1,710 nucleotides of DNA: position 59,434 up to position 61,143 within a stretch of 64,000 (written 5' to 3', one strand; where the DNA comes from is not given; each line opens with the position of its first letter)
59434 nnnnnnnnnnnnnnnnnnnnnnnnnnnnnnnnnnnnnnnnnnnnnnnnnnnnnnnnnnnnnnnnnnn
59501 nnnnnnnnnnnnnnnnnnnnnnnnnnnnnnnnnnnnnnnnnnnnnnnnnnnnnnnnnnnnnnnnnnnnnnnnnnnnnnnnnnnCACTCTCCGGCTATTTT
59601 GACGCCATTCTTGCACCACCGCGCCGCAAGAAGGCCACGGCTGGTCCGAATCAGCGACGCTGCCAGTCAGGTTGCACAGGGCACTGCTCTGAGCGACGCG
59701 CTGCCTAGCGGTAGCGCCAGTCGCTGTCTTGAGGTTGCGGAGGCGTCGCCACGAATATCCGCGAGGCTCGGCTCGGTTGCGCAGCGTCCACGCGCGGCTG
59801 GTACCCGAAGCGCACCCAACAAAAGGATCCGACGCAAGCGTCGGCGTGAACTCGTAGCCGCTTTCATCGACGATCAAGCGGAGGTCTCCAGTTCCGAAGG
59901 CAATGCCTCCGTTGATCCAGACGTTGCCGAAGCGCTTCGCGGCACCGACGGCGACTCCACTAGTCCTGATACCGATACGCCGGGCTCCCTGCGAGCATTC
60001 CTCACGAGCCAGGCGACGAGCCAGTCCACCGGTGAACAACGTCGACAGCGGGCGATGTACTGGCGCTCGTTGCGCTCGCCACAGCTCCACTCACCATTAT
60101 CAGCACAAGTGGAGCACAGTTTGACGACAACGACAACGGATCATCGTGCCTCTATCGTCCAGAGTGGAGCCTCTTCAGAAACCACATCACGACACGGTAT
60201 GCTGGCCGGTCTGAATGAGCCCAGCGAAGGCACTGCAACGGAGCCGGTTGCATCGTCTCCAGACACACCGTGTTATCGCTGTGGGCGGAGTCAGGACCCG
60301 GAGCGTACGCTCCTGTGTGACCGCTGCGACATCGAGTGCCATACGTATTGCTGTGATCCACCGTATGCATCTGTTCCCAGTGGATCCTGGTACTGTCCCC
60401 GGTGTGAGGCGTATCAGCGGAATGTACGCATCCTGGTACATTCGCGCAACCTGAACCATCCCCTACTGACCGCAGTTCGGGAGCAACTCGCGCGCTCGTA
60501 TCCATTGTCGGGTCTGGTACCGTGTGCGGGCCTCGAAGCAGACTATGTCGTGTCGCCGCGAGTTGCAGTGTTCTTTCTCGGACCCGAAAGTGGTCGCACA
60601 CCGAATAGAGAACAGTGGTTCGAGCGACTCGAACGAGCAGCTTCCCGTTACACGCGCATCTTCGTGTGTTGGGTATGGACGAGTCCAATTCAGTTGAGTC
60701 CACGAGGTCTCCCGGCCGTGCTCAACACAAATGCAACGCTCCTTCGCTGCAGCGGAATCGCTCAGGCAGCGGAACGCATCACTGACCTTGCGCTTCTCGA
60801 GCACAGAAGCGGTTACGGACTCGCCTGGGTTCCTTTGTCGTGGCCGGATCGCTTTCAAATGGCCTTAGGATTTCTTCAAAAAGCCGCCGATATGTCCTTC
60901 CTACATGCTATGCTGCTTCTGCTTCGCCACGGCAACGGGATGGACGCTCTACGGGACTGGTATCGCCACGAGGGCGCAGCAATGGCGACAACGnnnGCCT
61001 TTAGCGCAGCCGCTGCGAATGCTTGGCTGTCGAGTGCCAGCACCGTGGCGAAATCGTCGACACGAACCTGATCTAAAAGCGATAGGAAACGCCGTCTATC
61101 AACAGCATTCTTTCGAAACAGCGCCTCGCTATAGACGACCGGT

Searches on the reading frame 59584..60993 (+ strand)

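Call 45: search_protein_families(library=pfam, proteins=[window:59584-60993:+], max_evalue=10)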
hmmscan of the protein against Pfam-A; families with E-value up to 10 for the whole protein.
window:59584-60993:+ (470 aa): 4 families
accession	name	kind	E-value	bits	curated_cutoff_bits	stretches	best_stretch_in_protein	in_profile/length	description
PF00628.35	PHD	-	6.3e-08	33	24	1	230-274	1-47/47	PHD-finger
PF04981.18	NMD3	-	0.06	13.3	24.9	1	230-282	1-49/243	NMD3 family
PF00424.23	REV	-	0.96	10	22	1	68-91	28-51/94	REV protein (anti-repression trans-activator protein)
PF13831.12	PHD_2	-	2.1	8.3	28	1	243-275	5-36/36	PHD-finger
